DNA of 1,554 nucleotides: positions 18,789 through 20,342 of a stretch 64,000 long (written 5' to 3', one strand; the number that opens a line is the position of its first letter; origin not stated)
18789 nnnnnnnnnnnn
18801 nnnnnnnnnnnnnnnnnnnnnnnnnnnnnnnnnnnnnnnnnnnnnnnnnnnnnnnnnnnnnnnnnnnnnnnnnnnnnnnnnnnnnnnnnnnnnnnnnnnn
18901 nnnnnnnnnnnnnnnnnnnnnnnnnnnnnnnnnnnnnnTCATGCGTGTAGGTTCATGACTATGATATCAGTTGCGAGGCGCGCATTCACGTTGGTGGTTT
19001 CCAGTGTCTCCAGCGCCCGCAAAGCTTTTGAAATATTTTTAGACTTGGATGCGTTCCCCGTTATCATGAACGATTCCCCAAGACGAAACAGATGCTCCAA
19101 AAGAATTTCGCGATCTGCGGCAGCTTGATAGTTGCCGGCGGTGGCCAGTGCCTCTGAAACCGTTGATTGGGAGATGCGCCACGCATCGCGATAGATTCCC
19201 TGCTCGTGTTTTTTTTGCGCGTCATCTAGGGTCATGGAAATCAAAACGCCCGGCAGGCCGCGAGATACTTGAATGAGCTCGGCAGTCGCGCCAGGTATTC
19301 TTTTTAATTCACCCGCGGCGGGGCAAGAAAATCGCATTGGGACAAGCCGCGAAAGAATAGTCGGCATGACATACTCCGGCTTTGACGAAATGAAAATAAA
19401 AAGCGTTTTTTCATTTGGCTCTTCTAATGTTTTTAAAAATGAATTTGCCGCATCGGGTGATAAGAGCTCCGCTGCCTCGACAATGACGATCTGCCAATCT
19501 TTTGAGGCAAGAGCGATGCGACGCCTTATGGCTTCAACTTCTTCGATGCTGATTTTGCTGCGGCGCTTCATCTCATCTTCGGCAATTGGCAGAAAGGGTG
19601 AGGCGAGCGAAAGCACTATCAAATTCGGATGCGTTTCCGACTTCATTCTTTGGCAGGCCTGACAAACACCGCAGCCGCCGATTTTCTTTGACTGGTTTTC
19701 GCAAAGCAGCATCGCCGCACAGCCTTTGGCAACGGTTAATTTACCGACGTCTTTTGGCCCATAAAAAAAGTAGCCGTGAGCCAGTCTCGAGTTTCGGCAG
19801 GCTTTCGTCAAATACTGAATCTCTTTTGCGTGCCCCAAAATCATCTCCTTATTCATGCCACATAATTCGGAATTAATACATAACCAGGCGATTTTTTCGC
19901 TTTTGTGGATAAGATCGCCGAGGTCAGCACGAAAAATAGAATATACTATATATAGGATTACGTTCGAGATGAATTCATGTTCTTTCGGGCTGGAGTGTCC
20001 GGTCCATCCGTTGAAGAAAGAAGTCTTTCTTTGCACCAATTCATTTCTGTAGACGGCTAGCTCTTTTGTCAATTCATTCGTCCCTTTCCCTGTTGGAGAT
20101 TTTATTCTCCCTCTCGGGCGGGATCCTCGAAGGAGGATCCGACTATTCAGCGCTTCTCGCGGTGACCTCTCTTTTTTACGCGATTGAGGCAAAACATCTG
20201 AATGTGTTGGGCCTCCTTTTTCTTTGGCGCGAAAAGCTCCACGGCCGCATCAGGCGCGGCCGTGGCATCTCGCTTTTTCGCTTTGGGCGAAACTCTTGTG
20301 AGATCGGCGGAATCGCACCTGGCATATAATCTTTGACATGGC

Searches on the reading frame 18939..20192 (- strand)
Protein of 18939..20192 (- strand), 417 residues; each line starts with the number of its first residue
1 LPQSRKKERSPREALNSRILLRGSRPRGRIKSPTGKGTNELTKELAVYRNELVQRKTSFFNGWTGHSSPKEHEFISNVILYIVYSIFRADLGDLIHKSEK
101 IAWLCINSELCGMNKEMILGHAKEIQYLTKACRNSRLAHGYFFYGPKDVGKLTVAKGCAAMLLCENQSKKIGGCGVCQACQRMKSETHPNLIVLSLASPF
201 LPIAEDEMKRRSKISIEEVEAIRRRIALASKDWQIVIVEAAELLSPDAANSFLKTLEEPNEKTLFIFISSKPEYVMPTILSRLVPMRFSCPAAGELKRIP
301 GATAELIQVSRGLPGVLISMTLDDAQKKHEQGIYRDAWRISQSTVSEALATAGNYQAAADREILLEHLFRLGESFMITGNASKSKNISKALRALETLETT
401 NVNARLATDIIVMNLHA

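Call 57: search_protein_families(library=pfam, proteins=[window:18939-20192:-], max_evalue=0.00001)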
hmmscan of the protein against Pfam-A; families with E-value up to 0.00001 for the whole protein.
window:18939-20192:- (417 aa): 1 family
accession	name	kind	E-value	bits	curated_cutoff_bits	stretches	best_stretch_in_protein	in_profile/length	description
PF13177.12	DNA_pol3_delta2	-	4.6e-39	134.4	27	1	121-289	2-158/161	DNA polymerase III, delta subunit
